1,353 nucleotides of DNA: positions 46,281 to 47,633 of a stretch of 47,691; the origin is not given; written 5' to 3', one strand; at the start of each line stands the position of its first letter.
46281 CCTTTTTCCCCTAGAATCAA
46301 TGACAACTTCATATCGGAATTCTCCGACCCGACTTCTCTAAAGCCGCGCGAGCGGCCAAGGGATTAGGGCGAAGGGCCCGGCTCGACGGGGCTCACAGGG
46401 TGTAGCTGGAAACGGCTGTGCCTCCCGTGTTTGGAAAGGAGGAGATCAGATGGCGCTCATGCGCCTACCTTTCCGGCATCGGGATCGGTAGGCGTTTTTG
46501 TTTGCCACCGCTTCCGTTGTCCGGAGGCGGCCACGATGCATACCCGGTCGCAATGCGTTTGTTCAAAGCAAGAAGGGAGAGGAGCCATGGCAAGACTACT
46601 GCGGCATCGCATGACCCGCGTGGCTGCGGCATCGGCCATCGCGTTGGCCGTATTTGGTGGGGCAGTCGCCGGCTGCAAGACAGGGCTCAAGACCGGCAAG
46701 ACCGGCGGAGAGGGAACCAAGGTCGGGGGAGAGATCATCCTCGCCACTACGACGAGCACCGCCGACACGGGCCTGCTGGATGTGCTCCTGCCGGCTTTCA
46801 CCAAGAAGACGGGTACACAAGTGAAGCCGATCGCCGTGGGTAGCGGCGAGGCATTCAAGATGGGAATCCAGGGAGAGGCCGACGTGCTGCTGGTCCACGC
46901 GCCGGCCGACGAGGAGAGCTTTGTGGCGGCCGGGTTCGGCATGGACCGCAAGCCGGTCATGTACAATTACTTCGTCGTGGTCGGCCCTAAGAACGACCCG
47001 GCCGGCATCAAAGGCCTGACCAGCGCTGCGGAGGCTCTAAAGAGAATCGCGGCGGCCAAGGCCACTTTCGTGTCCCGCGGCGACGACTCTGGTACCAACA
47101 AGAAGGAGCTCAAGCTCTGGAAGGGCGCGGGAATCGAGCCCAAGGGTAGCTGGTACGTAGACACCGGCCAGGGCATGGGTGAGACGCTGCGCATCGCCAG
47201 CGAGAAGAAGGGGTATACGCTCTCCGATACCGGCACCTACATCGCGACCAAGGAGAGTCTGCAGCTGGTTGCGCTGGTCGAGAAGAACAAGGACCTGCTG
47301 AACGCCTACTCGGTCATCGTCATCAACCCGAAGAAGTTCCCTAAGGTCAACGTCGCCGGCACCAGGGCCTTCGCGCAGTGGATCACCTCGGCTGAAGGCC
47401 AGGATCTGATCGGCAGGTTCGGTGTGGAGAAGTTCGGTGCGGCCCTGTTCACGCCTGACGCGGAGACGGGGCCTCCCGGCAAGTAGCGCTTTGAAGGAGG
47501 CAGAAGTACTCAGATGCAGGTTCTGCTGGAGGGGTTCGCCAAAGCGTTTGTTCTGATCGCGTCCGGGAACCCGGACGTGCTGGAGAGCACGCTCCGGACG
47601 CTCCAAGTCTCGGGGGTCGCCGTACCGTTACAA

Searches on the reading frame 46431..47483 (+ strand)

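Call 37: search_protein_families(library=pfam, proteins=[window:46431-47483:+], max_evalue=0.00001)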
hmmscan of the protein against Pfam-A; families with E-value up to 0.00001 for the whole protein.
window:46431-47483:+ (351 aa): 2 families
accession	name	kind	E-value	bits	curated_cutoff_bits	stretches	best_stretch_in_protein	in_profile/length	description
PF12849.12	PBP_like_2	-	2.2e-49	169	27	1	102-322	9-267/267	PBP superfamily domain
PF13531.11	SBP_bac_11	-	6.3e-14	52.7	25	1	114-331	11-225/227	Bacterial extracellular solute-binding protein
